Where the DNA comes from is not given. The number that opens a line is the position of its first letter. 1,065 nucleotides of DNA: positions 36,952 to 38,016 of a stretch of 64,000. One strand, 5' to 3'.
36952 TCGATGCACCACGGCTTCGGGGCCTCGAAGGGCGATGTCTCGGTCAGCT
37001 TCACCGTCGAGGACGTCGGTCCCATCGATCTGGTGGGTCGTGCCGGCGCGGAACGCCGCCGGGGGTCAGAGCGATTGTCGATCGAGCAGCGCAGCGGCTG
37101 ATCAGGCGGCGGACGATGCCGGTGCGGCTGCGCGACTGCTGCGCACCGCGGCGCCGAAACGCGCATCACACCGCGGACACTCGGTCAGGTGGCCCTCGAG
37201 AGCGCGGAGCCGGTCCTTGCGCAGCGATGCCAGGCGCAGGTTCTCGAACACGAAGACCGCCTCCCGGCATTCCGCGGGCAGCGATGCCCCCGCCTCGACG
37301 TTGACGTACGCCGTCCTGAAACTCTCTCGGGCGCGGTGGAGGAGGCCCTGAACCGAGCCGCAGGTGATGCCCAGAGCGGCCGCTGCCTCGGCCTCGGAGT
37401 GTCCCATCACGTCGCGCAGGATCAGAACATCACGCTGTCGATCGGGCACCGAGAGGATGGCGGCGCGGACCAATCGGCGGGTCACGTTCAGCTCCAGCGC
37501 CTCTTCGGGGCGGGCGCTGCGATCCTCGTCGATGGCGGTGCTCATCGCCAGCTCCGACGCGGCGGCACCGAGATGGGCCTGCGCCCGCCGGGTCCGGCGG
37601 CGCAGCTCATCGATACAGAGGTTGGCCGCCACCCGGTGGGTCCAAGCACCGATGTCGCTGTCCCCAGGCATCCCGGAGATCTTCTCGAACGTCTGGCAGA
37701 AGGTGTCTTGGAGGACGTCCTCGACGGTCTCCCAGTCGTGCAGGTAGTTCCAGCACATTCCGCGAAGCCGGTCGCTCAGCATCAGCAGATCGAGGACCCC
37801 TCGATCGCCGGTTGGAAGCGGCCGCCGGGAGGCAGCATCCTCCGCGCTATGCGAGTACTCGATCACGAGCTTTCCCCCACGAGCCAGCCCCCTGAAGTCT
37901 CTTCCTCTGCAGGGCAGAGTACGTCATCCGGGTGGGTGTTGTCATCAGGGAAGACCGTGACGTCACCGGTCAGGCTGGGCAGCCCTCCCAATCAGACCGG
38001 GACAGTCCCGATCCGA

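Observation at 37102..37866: ECF sigma factor carrying its own zf-HC2 anti-sigma-like domain at the C-terminus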

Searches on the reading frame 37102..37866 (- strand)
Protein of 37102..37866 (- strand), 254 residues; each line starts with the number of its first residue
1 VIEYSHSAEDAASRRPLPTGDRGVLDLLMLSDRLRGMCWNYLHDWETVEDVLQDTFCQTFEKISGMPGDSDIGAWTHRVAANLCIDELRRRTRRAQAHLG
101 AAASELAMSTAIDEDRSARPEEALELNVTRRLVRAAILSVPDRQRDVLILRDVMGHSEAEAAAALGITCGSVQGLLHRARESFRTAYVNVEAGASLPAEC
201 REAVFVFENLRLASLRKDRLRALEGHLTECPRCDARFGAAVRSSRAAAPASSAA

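Call 3: search_protein_families(library=pfam, proteins=[window:37102-37866:-], max_evalue=1)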
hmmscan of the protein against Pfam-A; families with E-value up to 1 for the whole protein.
window:37102-37866:- (254 aa): 5 families
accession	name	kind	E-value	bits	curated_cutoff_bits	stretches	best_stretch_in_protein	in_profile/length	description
PF08281.18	Sigma70_r4_2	-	1.4e-13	50.7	25.7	1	131-181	2-52/54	Sigma-70, region 4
PF04542.20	Sigma70_r2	-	5.6e-11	42.5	24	1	32-94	7-71/71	Sigma-70 region 2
PF04545.22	Sigma70_r4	-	9.6e-07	28.7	24.1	1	137-182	2-47/50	Sigma-70, region 4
PF07638.17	Sigma70_ECF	-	0.0022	18.4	21.1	1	75-185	78-181/185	ECF sigma factor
PF13384.12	HTH_23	-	0.047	14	24.6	1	143-180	7-42/50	Homeodomain-like domain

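Call 4: search_protein_families(library=ncbifam, proteins=[window:37102-37866:-], max_evalue=1)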
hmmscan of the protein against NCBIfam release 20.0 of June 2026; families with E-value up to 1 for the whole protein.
window:37102-37866:- (254 aa): 88 families (the best 25 are shown)
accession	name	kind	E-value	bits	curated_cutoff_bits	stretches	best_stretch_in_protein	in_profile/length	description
NF008888.0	PRK11922.1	equivalog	1.3e-24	87.1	204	1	42-186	51-195/231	RNA polymerase sigma factor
TIGR02937.1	sigma70-ECF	superfamily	1.3e-23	83.4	42.9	1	31-185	11-163/165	sigma-70 family RNA polymerase sigma factor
NF006089.0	PRK08241.1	subfamily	1.9e-23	83.1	240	1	31-188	32-205/343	RNA polymerase subunit sigma-70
NF058625.1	sigma_PG0214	equivalog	2.6e-22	79.3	130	1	28-191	11-165/170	GFO_1088 family ECF-type sigma factor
NF004113.0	PRK05602.1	equivalog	2.8e-22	79.4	208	1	33-186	57-200/211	RNA polymerase sigma factor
TIGR02960.1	SigX5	hypoth_equivalog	4e-21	75.5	264.75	1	33-188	17-191/322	RNA polymerase sigma-70 factor, TIGR02960 family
NF007223.0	PRK09641.1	equivalog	1.5e-20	73.8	209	1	31-186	28-183/187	RNA polymerase sigma factor SigW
TIGR02985.1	Sig70_bacteroi1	subfamily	2e-20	73.6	126.4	1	31-185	11-160/162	RNA polymerase sigma-70 factor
NF007225.0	PRK09643.1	equivalog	6.6e-19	68.4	190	1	31-187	37-182/204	RNA polymerase sigma factor SigM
NF009166.1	PRK12513.1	equivalog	1.5e-18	67.2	206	1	41-186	38-185/193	RNA polymerase sigma factor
TIGR02983.1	SigE-fam_strep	subfamily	1.6e-18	67.1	141.55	1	32-186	17-157/162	SigE family RNA polymerase sigma factor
TIGR02950.1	SigM_subfam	subfamily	1.3e-17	64.1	147.95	1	42-185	21-156/159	RNA polymerase sigma factor, SigM family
TIGR02948.1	SigW_bacill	equivalog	2.8e-17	63.4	243.1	1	30-186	27-183/187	RNA polymerase sigma factor SigW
TIGR02939.1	RpoE_Sigma70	equivalog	3.4e-17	63.1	236.15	1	19-183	16-182/190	RNA polymerase sigma factor RpoE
NF009171.0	PRK12518.1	equivalog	3.1e-16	59.7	208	1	33-185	39-182/191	RNA polymerase sigma factor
TIGR02959.1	SigZ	equivalog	2.1e-15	57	168.65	1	33-188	7-149/170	RNA polymerase sigma factor SigZ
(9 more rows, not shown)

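Call 5: find_homologous_proteins(query=window:37102-37866:-, max_evalue=0.00001)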
Query window:37102-37866:- (254 aa): 209 proteins with E <= 0.00001 among 8000 candidates; the best 120 are listed.
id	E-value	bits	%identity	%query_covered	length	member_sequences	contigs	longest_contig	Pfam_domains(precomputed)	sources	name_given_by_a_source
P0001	8.8e-142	489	100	89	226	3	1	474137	PF04545.23,PF04542.21,PF08281.19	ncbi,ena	-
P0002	6.7e-88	312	67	87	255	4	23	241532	PF07638.18,PF04545.23,PF04542.21,PF08281.19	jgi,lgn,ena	jgi:RNA polymerase sigma-70 factor (ECF subfamily)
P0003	8.0e-86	305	61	95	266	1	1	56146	PF07638.18,PF04545.23,PF04542.21,PF08281.19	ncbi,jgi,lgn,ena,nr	ncbi:MAG TPA: sigma-70 family RNA polymerase sigma factor [Candidatus Binatia bacterium]|nr:sigma-70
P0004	8.7e-86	305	63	87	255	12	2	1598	PF07638.18,PF04545.23,PF04542.21,PF08281.19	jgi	jgi:RNA polymerase sigma-70 factor (ECF subfamily)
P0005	1.6e-84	301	62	92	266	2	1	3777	PF07638.18,PF04545.23,PF04542.21,PF08281.19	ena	-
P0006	2.3e-84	301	58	96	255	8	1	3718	PF07638.18,PF04545.23,PF04542.21,PF08281.19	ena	-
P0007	1.2e-83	298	59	99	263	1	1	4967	PF07638.18,PF04545.23,PF04542.21,PF08281.19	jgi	-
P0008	1.7e-83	298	63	93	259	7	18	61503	PF04545.23,PF04542.21,PF08281.19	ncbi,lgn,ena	-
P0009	3.1e-83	297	64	87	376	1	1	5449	PF07638.18,PF04545.23,PF04542.21,PF08281.19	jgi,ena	-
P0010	3.6e-83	297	61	88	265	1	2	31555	PF07638.18,PF04545.23,PF04542.21,PF08281.19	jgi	jgi:RNA polymerase sigma-70 factor (ECF subfamily)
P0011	7.5e-83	296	63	89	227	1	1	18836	PF04545.23,PF04542.21,PF08281.19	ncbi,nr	ncbi:MAG TPA: hypothetical protein DEG26_04895 [Chloroflexi bacterium]|nr:hypothetical protein [Chlo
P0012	8.2e-83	296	60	92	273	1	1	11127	PF07638.18,PF04545.23,PF04542.21,PF08281.19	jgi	jgi:RNA polymerase sigma-70 factor (ECF subfamily)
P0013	1.4e-82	295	64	83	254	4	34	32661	PF07638.18,PF04545.23,PF04542.21,PF08281.19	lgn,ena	-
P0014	1.4e-81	292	57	98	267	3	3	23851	PF04545.23,PF04542.21,PF08281.19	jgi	jgi:RNA polymerase sigma-70 factor (ECF subfamily)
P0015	2.1e-81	291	62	92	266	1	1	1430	PF07638.18,PF04545.23,PF04542.21,PF08281.19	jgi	jgi:RNA polymerase sigma-70 factor (ECF subfamily)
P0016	9.7e-81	289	61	88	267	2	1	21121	PF04545.23,PF04542.21,PF08281.19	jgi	jgi:RNA polymerase sigma-70 factor (ECF subfamily)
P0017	8.4e-79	282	58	93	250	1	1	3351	PF04542.21,PF08281.19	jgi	jgi:RNA polymerase sigma-70 factor, ECF subfamily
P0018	5.8e-73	263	54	91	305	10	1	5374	PF04545.23,PF04542.21,PF08281.19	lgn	-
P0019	8.5e-73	263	57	88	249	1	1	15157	PF07638.18,PF04545.23,PF04542.21,PF08281.19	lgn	-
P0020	2.8e-69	251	57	85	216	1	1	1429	PF04545.23,PF04542.21,PF08281.19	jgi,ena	-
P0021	2.9e-69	251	55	85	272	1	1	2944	PF04545.23,PF04542.21,PF08281.19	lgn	-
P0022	7.1e-68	247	52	87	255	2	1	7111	PF07638.18,PF04545.23,PF04542.21,PF08281.19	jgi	jgi:RNA polymerase sigma-70 factor (ECF subfamily)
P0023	6.6e-65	237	52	87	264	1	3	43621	PF04545.23,PF04542.21,PF08281.19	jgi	jgi:RNA polymerase sigma-70 factor, ECF subfamily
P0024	4.0e-51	192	47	87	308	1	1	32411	PF04545.23,PF04542.21,PF08281.19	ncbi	-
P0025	1.1e-50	190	44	93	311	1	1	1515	PF07638.18,PF04542.21,PF12645.14,PF08281.19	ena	-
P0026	3.6e-50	189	45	83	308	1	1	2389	PF04545.23,PF04542.21,PF08281.19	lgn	-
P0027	7.4e-40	155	36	93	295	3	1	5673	PF07638.18,PF04545.23,PF04542.21,PF08281.19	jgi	jgi:RNA polymerase sigma-70 factor (ECF subfamily)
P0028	5.2e-39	152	41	84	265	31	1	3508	PF07638.18,PF04545.23,PF04542.21,PF08281.19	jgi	jgi:RNA polymerase sigma-70 factor, ECF subfamily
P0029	1.0e-38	151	39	92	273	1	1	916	PF07638.18,PF04545.23,PF04542.21,PF08281.19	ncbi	-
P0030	8.4e-38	148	40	89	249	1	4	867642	PF07638.18,PF04545.23,PF04542.21,PF08281.19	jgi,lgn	jgi:RNA polymerase sigma-70 factor (ECF subfamily)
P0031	3.7e-37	146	40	84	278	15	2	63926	PF07638.18,PF04545.23,PF04542.21,PF08281.19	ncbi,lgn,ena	-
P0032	6.3e-37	145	38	93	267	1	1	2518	PF07638.18,PF04545.23,PF04542.21,PF08281.19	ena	-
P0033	1.7e-36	144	40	89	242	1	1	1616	PF07638.18,PF04545.23,PF04542.21,PF08281.19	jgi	jgi:RNA polymerase sigma-70 factor, ECF subfamily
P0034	7.7e-34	135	38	84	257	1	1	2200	PF07638.18,PF04545.23,PF04542.21,PF08281.19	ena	-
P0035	7.7e-33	132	41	81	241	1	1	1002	PF07638.18,PF04545.23,PF04542.21,PF08281.19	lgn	-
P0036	1.1e-32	131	37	91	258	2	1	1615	PF07638.18,PF04545.23,PF04542.21,PF08281.19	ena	-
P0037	1.3e-32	131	37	84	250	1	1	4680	PF07638.18,PF04545.23,PF04542.21,PF08281.19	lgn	-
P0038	2.0e-32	131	37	84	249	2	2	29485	PF07638.18,PF04545.23,PF04542.21,PF08281.19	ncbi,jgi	jgi:RNA polymerase sigma-70 factor, ECF subfamily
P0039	1.4e-31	128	35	86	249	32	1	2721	PF07638.18,PF04545.23,PF04542.21,PF08281.19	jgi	jgi:RNA polymerase sigma-70 factor, ECF subfamily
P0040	2.2e-30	124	42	61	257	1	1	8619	PF07638.18,PF04545.23,PF04542.21,PF08281.19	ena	-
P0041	3.5e-27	114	32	85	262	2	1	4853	PF07638.18,PF04545.23,PF04542.21,PF08281.19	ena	-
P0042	4.4e-26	110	40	72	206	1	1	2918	PF07638.18,PF04545.23,PF04542.21,PF08281.19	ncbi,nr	ncbi:MAG TPA: RNA polymerase sigma factor [Candidatus Dormibacteraeota bacterium]|nr:RNA polymerase 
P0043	2.7e-25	107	34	78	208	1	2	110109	PF07638.18,PF04545.23,PF04542.21,PF08281.19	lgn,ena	-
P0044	1.1e-17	82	34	65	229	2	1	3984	PF07638.18,PF04545.23,PF04542.21,PF08281.19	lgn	-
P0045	1.3e-16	79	32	84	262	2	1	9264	PF13490.12,PF07638.18,PF04545.23,PF04542.21,PF08281.19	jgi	jgi:RNA polymerase sigma-70 factor, ECF subfamily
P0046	4.6e-16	77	35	61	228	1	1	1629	PF07638.18,PF04545.23,PF04542.21,PF08281.19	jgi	-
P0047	6.0e-16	77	35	61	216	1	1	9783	PF07638.18,PF04545.23,PF04542.21,PF08281.19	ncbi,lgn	ncbi:MAG: RNA polymerase sigma factor [Nitrospinota bacterium]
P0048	6.3e-16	77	31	85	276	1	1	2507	PF13490.12,PF07638.18,PF04545.23,PF04542.21,PF08281.19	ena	-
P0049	7.0e-16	77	29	85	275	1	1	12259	PF13490.12,PF07638.18,PF04545.23,PF04542.21,PF08281.19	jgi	jgi:RNA polymerase sigma-70 factor (ECF subfamily)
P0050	8.8e-16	76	31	67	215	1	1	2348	PF07638.18,PF04545.23,PF04542.21,PF08281.19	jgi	-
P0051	9.9e-16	76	31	76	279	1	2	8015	PF13490.12,PF07638.18,PF04545.23,PF04542.21,PF08281.19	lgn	-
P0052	1.1e-15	76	31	76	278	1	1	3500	PF13490.12,PF07638.18,PF04545.23,PF04542.21,PF08281.19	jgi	jgi:RNA polymerase sigma-70 factor, ECF subfamily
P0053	1.7e-15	75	28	75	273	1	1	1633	PF07638.18,PF22233.3,PF04545.23,PF04542.21,PF08281.19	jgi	jgi:RNA polymerase sigma-70 factor (ECF subfamily)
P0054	1.9e-15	75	32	76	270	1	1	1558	PF13490.12,PF07638.18,PF04545.23,PF04542.21,PF08281.19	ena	-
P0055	2.1e-15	75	31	67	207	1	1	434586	PF07638.18,PF04545.23,PF04542.21,PF08281.19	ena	-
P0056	3.6e-15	74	31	67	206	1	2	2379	PF07638.18,PF04545.23,PF04542.21,PF08281.19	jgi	jgi:RNA polymerase sigma-70 factor (ECF subfamily)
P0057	5.0e-15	74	31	85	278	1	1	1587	PF13490.12,PF07638.18,PF04545.23,PF04542.21,PF08281.19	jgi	-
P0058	5.0e-15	74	32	62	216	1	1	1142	PF07638.18,PF04545.23,PF04542.21,PF08281.19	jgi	jgi:RNA polymerase sigma-70 factor (ECF subfamily)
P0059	1.2e-14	72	31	60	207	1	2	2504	PF07638.18,PF04545.23,PF04542.21,PF12645.14,PF08281.19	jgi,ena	jgi:RNA polymerase sigma-70 factor, ECF subfamily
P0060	1.3e-14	72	30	67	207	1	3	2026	PF07638.18,PF04545.23,PF04542.21,PF08281.19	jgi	jgi:RNA polymerase sigma-70 factor (ECF subfamily)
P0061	1.6e-14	72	32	75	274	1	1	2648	PF13490.12,PF07638.18,PF04545.23,PF04542.21,PF08281.19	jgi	jgi:RNA polymerase sigma-70 factor (ECF subfamily)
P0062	1.6e-14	72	30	85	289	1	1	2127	PF07638.18,PF04545.23,PF04542.21,PF08281.19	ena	-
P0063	1.9e-14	72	31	62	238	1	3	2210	PF07638.18,PF04545.23,PF04542.21,PF08281.19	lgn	-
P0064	2.6e-14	71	31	62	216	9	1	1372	PF07638.18,PF04545.23,PF04542.21,PF08281.19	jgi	jgi:RNA polymerase sigma-70 factor (ECF subfamily)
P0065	2.6e-14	71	31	62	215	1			PF07638.18,PF04545.23,PF04542.21,PF08281.19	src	-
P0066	2.6e-14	71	32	78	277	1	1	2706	PF13490.12,PF07638.18,PF04545.23,PF04542.21,PF08281.19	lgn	-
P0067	2.9e-14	71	31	62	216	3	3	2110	PF07638.18,PF04545.23,PF04542.21,PF08281.19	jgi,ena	jgi:RNA polymerase sigma-70 factor (ECF subfamily)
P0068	3.0e-14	71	30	60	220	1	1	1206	PF07638.18,PF04545.23,PF04542.21,PF08281.19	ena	-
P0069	3.5e-14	71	32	75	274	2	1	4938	PF13490.12,PF07638.18,PF04545.23,PF04542.21,PF08281.19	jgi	jgi:RNA polymerase sigma-70 factor (ECF subfamily)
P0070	4.5e-14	71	30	67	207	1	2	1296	PF07638.18,PF04545.23,PF04542.21,PF08281.19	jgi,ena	-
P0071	4.8e-14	71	30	67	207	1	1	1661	PF07638.18,PF04545.23,PF04542.21,PF08281.19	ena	-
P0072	5.2e-14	70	30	67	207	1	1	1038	PF07638.18,PF04545.23,PF04542.21,PF08281.19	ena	-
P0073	6.0e-14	70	29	84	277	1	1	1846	PF13490.12,PF07638.18,PF04545.23,PF04542.21,PF08281.19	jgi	jgi:RNA polymerase sigma-70 factor (ECF subfamily)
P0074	6.8e-14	70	30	67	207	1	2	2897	PF07638.18,PF04545.23,PF04542.21,PF08281.19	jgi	jgi:RNA polymerase sigma-70 factor, ECF subfamily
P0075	7.4e-14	70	29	85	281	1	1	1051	PF07638.18,PF04545.23,PF04542.21,PF08281.19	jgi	-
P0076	8.3e-14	70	31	78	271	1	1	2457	PF13490.12,PF07638.18,PF04545.23,PF04542.21,PF08281.19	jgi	jgi:RNA polymerase sigma-70 factor (ECF subfamily)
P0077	8.5e-14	70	30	76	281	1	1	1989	PF13490.12,PF07638.18,PF04545.23,PF04542.21,PF08281.19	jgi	-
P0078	9.9e-14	70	28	81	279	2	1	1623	PF13490.12,PF07638.18,PF04545.23,PF04542.21,PF08281.19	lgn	-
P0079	1.2e-13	69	30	85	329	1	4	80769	PF13490.12,PF07638.18,PF04545.23,PF04542.21,PF08281.19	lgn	-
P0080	1.5e-13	69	31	67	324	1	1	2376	PF01740.27,PF04545.23,PF04542.21,PF08281.19,PF13466.13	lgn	-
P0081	1.6e-13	69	34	69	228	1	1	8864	PF04545.23,PF04542.21,PF08281.19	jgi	jgi:RNA polymerase sigma-70 factor (ECF subfamily)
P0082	1.7e-13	69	30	79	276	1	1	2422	PF13490.12,PF07638.18,PF04545.23,PF04542.21,PF12645.14,PF08281.19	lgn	-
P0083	1.9e-13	69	27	91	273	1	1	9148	PF13490.12,PF07638.18,PF04545.23,PF04542.21,PF08281.19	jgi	jgi:RNA polymerase sigma-70 factor, ECF subfamily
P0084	2.2e-13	68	33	78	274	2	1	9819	PF13490.12,PF07638.18,PF04545.23,PF04542.21,PF08281.19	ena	-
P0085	2.3e-13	68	32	79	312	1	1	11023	PF13490.12,PF07638.18,PF04545.23,PF04542.21,PF08281.19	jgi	jgi:RNA polymerase sigma-70 factor (ECF subfamily)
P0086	3.1e-13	68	35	54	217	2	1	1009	PF04545.23,PF04542.21,PF08281.19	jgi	-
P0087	3.3e-13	68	29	82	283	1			PF13490.12,PF04545.23,PF04542.21,PF08281.19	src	-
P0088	3.4e-13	68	30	78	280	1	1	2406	PF13490.12,PF07638.18,PF04545.23,PF04542.21,PF12645.14,PF08281.19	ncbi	-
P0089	3.7e-13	68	31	81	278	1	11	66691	PF13490.12,PF07638.18,PF04545.23,PF04542.21,PF08281.19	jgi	jgi:RNA polymerase sigma-70 factor (ECF subfamily)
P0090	5.3e-13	67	31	75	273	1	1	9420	PF13490.12,PF07638.18,PF04545.23,PF04542.21,PF08281.19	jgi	-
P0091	6.3e-13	67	33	56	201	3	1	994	PF07638.18,PF04545.23,PF04542.21,PF08281.19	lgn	-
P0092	8.1e-13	67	34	57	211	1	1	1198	PF00005.34,PF04545.23,PF04542.21,PF08281.19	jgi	jgi:RNA polymerase sigma-70 factor (ECF subfamily)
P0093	9.0e-13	66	34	56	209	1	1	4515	PF07638.18,PF04545.23,PF04542.21,PF08281.19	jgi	jgi:RNA polymerase sigma-70 factor (ECF subfamily)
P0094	9.2e-13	66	34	69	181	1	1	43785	PF04545.23,PF04542.21,PF08281.19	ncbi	-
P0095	1.8e-12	65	33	73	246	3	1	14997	PF13490.12,PF07638.18,PF04545.23,PF04542.21,PF08281.19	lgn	-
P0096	2.1e-12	65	33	61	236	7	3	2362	PF07638.18,PF04545.23,PF04542.21,PF08281.19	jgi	jgi:RNA polymerase sigma-70 factor (ECF subfamily)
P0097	2.8e-12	65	29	85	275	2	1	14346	PF13490.12,PF07638.18,PF04545.23,PF04542.21,PF08281.19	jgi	jgi:RNA polymerase sigma-70 factor, ECF subfamily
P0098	4.0e-12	64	30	68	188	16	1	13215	PF07638.18,PF04545.23,PF04542.21,PF08281.19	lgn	-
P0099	5.2e-12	64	32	70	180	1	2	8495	PF13384.13,PF07638.18,PF04545.23,PF04542.21,PF08281.19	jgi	jgi:RNA polymerase sigma-70 factor (ECF subfamily)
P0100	7.9e-12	63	29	56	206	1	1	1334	PF13384.13,PF07638.18,PF04545.23,PF04542.21,PF08281.19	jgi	jgi:RNA polymerase sigma-70 factor (ECF subfamily)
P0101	8.4e-12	63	33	53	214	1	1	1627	PF04545.23,PF04542.21,PF08281.19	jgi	jgi:RNA polymerase sigma-70 factor, ECF subfamily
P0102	9.1e-12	63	29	85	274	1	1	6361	PF07638.18,PF04545.23,PF04542.21,PF08281.19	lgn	-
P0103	1.0e-11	63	26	82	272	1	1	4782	PF13490.12,PF07638.18,PF04545.23,PF04542.21,PF08281.19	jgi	jgi:RNA polymerase sigma-70 factor, ECF subfamily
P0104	1.0e-11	63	31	50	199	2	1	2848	PF04545.23,PF04542.21,PF08281.19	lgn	-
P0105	1.9e-11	62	31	61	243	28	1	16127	PF04545.23,PF04542.21,PF08281.19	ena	-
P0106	1.9e-11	62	31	78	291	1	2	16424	PF13490.12,PF04545.23,PF04542.21,PF08281.19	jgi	jgi:RNA polymerase sigma-70 factor (ECF subfamily)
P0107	2.1e-11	62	31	60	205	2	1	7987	PF07638.18,PF22233.3,PF04545.23,PF04542.21,PF08281.19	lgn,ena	-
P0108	2.2e-11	62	32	70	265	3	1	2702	PF13490.12,PF07638.18,PF04545.23,PF04542.21,PF08281.19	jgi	jgi:RNA polymerase sigma-70 factor, ECF subfamily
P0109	2.3e-11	62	30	76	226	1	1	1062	PF04545.23,PF04542.21,PF08281.19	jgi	jgi:RNA polymerase sigma-70 factor, ECF subfamily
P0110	2.6e-11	62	35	61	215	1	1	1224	PF07638.18,PF04545.23,PF04542.21,PF08281.19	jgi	jgi:RNA polymerase sigma-70 factor (ECF subfamily)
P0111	3.6e-11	61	30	80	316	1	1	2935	PF13490.12,PF07638.18,PF04545.23,PF04542.21,PF08281.19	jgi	jgi:RNA polymerase sigma-70 factor (ECF subfamily)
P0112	3.9e-11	61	31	60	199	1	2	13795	PF07638.18,PF22233.3,PF04545.23,PF04542.21,PF08281.19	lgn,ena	-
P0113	4.0e-11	61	28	85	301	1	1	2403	PF13490.12,PF07638.18,PF04545.23,PF04542.21,PF08281.19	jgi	jgi:RNA polymerase sigma-70 factor (ECF subfamily)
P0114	5.5e-11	61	31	60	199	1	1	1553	PF07638.18,PF22233.3,PF04545.23,PF04542.21,PF08281.19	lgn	-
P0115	6.2e-11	60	31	78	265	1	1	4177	PF13490.12,PF07638.18,PF04545.23,PF04542.21,PF08281.19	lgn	-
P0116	7.1e-11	60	31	60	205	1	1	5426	PF07638.18,PF22233.3,PF04545.23,PF04542.21,PF12645.14,PF08281.19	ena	-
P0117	7.5e-11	60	31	60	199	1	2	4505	PF07638.18,PF22233.3,PF04545.23,PF04542.21,PF08281.19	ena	-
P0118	7.5e-11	60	31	60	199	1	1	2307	PF07638.18,PF22233.3,PF04545.23,PF04542.21,PF08281.19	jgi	jgi:RNA polymerase sigma-70 factor (ECF subfamily)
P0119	7.6e-11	60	32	64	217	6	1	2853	PF04545.23,PF04542.21,PF08281.19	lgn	-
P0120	9.5e-11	60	31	60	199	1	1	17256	PF07638.18,PF22233.3,PF04545.23,PF04542.21,PF08281.19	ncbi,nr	ncbi:MAG TPA: sigma-70 family RNA polymerase sigma factor [Candidatus Eisenbacteria bacterium]|nr:si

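Call 18: find_related_loci(query=A1, collection=genome_contigs, flank=6000)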
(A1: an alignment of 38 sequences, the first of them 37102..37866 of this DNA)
Query A1 (254 aa) in genome_contigs; peptide patterns used: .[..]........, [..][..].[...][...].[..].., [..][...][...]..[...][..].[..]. (x = any residue, [..] = any of these).
600 stretches matched a pattern (row limit reached: there are more); 407 encode a relative of the query (tblastn E <= 1e-3); the best 80 are kept; 80 distinct loci.
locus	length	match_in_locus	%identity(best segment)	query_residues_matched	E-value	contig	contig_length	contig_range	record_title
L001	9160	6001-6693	37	9-236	3e-35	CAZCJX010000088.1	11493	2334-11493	MAG TPA_asm: uncultured Actinomycetes bacterium isolate SRP272529_co2_40 genome assembly, contig: NODE_10235_length_1149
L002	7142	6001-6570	31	49-238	2e-20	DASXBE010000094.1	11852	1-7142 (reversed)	MAG TPA_asm: Candidatus Dormiibacterota bacterium isolate SMAG_U5025 k141_3687411, whole genome shotgun sequence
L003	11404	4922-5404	29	29-189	8e-20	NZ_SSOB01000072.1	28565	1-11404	Cohnella fermenti strain CC-MHH1044 contig072, whole genome shotgun sequence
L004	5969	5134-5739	33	34-237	9e-20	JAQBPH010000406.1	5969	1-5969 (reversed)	MAG: Chloroflexota bacterium isolate RYN_342 scaffold_2157150, whole genome shotgun sequence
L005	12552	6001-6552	34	38-205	5e-19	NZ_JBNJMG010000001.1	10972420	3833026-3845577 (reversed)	Streptomyces sp. CA-249302 MDNA_WGS_051_1, whole genome shotgun sequence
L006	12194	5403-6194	24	3-254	1e-18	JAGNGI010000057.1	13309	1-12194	MAG: Candidatus Neomarinimicrobiota bacterium isolate Go_SlDig_bin_199 Go_SlDig_13791_length_13309_cov_179.709680, whole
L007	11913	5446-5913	28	29-184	2e-18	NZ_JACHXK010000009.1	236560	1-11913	Paenibacillus phyllosphaerae strain CECT 5862 Ga0372392_09, whole genome shotgun sequence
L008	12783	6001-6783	25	30-254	2e-18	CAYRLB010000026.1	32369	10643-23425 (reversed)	MAG TPA_asm: uncultured Gemmatimonas sp. isolate SRP220891_co3_117 genome assembly, contig: NODE_1394_length_32369_cov_1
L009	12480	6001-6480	31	20-179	4e-18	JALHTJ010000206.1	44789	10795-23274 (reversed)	MAG: Candidatus Aminicenantes bacterium isolate PFL21 seq_2090952, whole genome shotgun sequence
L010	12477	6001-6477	32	34-184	5e-18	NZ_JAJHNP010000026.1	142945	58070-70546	Streptomyces barringtoniae strain JA03 26, whole genome shotgun sequence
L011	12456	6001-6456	33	38-183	5e-18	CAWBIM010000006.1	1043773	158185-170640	MAG: uncultured Actinomycetes bacterium isolate MFD09212.bin.1.234 genome assembly, contig: contig_20300, whole genome s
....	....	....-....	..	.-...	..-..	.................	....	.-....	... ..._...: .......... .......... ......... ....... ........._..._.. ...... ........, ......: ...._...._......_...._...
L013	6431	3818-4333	35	7-186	8e-18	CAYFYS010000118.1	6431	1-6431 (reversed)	MAG TPA_asm: uncultured Rhodospirillaceae bacterium isolate ERP110561_co1_78 genome assembly, contig: NODE_7692_length_6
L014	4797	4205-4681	34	20-179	2e-17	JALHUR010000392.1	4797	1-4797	MAG: Candidatus Aminicenantes bacterium isolate PFL55 seq_3954222, whole genome shotgun sequence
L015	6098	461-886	32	31-174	2e-17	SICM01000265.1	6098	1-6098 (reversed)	MAG: Candidatus Latescibacterota bacterium isolate Baikal-deep-G205 BACOMB-C59532, whole genome shotgun sequence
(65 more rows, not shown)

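Call 19: find_encoding_contigs(protein=P0001, flank=8000, max_places=3)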
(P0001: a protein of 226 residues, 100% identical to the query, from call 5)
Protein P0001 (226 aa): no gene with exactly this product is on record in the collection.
